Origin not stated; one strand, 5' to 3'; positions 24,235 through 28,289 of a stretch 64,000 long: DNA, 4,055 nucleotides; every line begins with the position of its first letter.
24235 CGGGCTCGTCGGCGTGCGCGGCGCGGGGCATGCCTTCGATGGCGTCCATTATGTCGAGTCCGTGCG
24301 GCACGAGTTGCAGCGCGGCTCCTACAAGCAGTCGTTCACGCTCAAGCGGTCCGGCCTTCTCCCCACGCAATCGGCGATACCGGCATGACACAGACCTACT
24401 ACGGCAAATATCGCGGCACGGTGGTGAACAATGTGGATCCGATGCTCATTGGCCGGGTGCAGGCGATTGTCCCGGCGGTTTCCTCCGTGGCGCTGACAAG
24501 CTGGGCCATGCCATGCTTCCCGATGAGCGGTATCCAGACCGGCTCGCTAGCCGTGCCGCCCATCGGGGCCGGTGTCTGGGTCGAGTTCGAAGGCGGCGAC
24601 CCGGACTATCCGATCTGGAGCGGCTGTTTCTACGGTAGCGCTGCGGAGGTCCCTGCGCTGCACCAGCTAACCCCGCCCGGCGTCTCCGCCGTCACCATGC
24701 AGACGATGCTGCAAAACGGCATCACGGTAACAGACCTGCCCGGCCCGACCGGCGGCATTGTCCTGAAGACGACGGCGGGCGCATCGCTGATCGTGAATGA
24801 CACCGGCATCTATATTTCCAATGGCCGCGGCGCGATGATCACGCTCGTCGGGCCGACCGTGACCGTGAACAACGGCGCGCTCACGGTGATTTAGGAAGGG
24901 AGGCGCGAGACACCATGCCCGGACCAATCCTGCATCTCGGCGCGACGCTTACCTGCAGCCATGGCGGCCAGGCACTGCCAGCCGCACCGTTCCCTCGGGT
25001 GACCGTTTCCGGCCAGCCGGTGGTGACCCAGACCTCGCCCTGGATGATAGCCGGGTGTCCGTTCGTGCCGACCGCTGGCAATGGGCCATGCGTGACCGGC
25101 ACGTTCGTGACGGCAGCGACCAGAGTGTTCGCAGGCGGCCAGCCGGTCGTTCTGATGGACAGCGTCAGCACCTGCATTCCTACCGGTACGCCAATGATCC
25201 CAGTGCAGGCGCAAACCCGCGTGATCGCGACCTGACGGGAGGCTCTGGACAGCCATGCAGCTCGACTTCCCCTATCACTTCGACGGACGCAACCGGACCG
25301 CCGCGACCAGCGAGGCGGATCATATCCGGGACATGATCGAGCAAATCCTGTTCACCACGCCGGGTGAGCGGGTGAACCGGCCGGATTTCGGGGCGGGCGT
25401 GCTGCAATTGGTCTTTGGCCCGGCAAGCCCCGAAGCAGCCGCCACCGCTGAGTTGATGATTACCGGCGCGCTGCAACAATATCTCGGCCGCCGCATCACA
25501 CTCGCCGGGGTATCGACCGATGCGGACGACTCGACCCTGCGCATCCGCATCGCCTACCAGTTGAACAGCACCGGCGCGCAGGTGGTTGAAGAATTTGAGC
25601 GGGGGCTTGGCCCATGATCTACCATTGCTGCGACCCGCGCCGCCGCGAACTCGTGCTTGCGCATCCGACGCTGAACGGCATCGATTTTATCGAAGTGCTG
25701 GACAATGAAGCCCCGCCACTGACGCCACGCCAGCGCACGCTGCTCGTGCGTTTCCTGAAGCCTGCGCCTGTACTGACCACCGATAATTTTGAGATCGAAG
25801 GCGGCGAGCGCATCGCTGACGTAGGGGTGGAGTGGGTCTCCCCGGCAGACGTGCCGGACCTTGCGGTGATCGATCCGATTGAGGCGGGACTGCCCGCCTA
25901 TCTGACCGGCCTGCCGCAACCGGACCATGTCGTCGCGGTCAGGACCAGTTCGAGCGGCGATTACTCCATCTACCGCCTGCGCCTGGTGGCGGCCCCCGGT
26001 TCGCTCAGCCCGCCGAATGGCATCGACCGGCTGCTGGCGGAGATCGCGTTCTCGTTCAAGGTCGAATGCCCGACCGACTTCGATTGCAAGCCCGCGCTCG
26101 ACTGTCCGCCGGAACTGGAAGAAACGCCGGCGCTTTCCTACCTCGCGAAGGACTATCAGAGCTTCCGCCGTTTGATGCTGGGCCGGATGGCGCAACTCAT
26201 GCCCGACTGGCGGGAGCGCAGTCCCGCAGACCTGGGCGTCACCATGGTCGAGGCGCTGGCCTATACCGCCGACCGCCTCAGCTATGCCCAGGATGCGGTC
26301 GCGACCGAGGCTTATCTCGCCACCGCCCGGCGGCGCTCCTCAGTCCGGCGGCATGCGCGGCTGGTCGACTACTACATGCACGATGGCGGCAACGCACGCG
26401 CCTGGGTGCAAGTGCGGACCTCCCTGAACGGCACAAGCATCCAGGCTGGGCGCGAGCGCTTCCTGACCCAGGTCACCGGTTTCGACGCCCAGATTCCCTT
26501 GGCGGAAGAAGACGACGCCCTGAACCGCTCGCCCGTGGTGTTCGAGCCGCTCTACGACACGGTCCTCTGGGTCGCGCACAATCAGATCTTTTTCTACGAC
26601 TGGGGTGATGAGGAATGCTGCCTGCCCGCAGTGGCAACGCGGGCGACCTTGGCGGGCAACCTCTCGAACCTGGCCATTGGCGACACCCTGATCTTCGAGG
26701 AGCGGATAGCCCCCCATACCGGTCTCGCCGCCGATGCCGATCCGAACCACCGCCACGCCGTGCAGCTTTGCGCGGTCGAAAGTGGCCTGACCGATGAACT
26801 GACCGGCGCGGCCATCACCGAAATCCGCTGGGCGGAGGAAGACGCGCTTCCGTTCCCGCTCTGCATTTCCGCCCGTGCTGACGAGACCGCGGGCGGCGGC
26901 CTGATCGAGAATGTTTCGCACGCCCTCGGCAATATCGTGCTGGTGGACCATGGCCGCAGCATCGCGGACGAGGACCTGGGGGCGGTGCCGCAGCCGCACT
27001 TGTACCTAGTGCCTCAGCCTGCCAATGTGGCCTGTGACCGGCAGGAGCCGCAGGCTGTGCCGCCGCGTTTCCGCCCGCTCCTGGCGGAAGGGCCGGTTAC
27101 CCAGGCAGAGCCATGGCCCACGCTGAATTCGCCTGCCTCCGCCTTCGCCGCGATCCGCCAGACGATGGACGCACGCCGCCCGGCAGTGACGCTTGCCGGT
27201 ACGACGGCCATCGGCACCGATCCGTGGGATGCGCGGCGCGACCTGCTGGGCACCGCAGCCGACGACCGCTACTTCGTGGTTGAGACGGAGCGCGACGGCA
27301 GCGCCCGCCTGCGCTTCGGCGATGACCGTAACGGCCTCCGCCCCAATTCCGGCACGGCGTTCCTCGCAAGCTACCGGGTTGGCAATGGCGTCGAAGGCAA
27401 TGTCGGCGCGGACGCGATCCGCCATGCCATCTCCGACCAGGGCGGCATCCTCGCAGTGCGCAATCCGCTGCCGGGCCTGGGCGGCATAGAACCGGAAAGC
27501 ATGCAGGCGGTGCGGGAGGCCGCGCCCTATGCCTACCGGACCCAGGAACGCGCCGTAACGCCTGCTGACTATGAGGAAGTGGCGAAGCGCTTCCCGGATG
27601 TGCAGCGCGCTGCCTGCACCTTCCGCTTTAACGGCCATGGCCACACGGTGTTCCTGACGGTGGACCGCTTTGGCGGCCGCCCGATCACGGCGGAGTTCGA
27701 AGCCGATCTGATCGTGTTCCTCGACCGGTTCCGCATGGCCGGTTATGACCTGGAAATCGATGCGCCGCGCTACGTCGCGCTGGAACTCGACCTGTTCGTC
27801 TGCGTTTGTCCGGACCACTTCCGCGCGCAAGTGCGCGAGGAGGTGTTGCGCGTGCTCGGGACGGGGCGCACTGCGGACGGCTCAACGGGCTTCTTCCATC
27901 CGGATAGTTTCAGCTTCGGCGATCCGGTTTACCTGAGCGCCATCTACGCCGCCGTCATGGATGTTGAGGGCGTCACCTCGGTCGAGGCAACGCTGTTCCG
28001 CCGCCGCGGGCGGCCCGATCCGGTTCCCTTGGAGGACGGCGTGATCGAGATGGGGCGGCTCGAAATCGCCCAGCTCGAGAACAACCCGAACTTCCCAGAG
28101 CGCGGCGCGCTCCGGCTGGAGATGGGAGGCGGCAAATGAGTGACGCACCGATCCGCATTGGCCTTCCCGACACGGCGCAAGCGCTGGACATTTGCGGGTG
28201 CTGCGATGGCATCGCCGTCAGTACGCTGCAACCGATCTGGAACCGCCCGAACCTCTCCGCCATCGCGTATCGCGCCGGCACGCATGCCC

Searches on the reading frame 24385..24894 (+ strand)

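Call 49: search_protein_families(library=pfam, proteins=[window:24385-24894:+], max_evalue=0.0001)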
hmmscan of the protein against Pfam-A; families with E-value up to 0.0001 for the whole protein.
window:24385-24894:+ (169 aa): 1 family
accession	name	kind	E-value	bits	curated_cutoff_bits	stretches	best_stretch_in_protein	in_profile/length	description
PF04717.18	Phage_base_V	-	5.6e-19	68.7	23.8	1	9-83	1-75/75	Type VI secretion system/phage-baseplate injector OB domain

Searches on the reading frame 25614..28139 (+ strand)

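Call 49: search_protein_families(library=pfam, proteins=[window:25614-28139:+], max_evalue=0.0001)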
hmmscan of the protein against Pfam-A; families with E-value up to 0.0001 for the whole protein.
window:25614-28139:+ (841 aa): 1 family
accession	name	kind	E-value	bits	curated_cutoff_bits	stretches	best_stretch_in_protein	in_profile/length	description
PF04865.19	Baseplate_J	-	2.5e-05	24.1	21.1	1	591-683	74-168/255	Baseplate J-like protein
